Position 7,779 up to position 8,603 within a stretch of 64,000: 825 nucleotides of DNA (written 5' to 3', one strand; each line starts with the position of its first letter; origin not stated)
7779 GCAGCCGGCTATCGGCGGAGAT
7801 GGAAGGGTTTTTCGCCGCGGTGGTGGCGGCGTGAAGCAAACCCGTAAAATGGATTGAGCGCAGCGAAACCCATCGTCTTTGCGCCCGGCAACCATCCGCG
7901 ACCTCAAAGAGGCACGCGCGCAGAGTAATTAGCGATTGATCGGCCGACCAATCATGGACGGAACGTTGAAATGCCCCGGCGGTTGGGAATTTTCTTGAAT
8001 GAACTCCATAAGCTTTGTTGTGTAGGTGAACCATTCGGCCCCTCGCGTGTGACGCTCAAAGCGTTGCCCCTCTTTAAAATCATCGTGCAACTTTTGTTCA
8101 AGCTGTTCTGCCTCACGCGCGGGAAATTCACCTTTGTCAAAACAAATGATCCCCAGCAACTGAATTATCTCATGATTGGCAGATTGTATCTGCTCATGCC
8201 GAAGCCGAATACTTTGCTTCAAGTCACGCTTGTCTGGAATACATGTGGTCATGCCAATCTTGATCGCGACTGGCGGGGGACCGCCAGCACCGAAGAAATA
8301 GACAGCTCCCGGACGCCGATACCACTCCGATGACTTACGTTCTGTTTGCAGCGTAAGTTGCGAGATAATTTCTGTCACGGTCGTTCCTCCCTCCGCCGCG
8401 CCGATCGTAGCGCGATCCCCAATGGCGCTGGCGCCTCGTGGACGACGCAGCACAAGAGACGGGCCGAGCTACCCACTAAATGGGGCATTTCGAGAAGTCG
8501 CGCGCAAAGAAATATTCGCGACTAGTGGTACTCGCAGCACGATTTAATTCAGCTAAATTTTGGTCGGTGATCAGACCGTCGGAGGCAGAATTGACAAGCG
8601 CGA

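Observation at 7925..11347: Low-GC island of about 3.4 kb between a chemoreceptor gene and tRNA-Gly(CCC), made only of uncharacterised defence-island-type genes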

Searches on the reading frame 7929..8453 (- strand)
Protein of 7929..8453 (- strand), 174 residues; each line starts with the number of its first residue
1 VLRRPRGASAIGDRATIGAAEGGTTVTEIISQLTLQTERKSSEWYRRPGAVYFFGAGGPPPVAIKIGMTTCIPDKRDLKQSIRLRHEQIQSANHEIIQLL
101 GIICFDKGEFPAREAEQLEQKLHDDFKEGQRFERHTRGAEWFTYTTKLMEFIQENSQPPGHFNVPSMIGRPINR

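Call 9: search_protein_families(library=pfam, max_evalue=1, proteins=[window:7929-8453:-])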
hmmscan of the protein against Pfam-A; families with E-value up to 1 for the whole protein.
window:7929-8453:- (174 aa): 3 families
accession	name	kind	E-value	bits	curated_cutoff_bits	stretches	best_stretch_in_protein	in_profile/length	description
PF13455.12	MUG113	-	9.2e-05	23.4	22.3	1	65-146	2-63/73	Meiotically up-regulated gene 113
PF10544.15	T5orf172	-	0.00014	22.8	20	1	51-146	3-90/101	T5orf172 domain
PF03015.24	Sterile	-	0.087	13.4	35.4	1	85-148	21-82/93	Male sterility protein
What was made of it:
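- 7929..8378 (-): orf1: orphan T5orf172/MUG113 (GIY-YIG clan) protein. Probably 149 aa from GTG 8378, preceded by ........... The longest ORF runs to 8453. Pfam MUG113 23.4 bits (cut-off 22.3) and T5orf172 22.8 bits (cut-off 20) (call 9).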

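Call 10: search_protein_families(library=padloc, max_evalue=1, proteins=[window:7929-8453:-])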
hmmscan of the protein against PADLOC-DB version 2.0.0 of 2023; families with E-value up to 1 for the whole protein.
window:7929-8453:- (174 aa): 0 families

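Call 62: search_dna_similar(query=window:7929-8453:-, collection=phages, mode=protein, max_evalue=0.001, max_rows=15)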
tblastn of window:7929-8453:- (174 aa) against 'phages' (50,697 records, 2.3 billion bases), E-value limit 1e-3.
No match.

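Call 71: search_protein_representatives(protein=window:7929-8453:-)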
Query: 174 residues. Proteins with E-value up to 0.001 (for the whole library): 80; up to 1e-10: 54; up to 1e-30: 5. The best 80 are listed.
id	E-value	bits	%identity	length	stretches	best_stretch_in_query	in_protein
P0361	4.2e-45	169.7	63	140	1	43-174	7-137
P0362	1.8e-33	131.8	55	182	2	77-174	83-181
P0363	6.4e-32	126.8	54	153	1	38-174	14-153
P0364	1.1e-31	126.1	48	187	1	39-169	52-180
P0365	5.7e-31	123.7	47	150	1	33-174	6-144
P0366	2.0e-25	105.7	51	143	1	74-174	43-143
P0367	6.4e-25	104.0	45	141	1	37-173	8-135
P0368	2.9e-24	101.9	51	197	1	38-159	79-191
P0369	3.3e-24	101.7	44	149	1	42-168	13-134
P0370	8.7e-24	100.3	42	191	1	41-167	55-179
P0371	3.7e-22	95.0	40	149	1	40-170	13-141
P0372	2.7e-21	92.2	42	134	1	41-161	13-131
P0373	2.5e-20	89.1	44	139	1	34-168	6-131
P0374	2.5e-20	89.1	58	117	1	68-153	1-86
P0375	5.5e-20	88.0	45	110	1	40-138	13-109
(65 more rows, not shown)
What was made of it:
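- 7929..8378 (-): Those listed are mostly under about 200 aa (a few reach 255-295) and start matching at about query residue 38 (call 71).
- Closest known: T5orf172 / MUG113 domain proteins. Different: It is a rare stand-alone subfamily, mostly of about 110-190 aa, with 80 cluster representatives (call 71).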

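Call 72: find_encoding_contigs(protein=P0361, flank=6000, max_places=4)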
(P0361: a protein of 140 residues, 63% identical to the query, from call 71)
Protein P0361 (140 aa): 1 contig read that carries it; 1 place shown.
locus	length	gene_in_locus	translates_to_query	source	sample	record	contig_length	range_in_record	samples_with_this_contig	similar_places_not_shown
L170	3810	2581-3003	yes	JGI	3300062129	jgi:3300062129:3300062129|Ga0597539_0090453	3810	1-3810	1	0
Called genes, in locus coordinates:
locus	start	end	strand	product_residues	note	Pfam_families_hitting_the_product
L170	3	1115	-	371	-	?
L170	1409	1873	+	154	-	PF05981:CreA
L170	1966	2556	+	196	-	-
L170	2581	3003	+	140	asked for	PF13455:MUG113 (weak)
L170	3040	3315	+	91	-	PF02604:PhdYeFM_antitox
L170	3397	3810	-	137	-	?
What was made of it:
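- The orf1 homolog context has no DUF4238 gene (call 72). The orf1 homolog context lacks the others (call 72).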

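Call 82: search_protein_families(library=ncbifam, max_evalue=0.1, proteins=[window:7929-8378:-])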
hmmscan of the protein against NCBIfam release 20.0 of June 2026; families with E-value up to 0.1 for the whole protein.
window:7929-8378:- (149 aa): 0 families
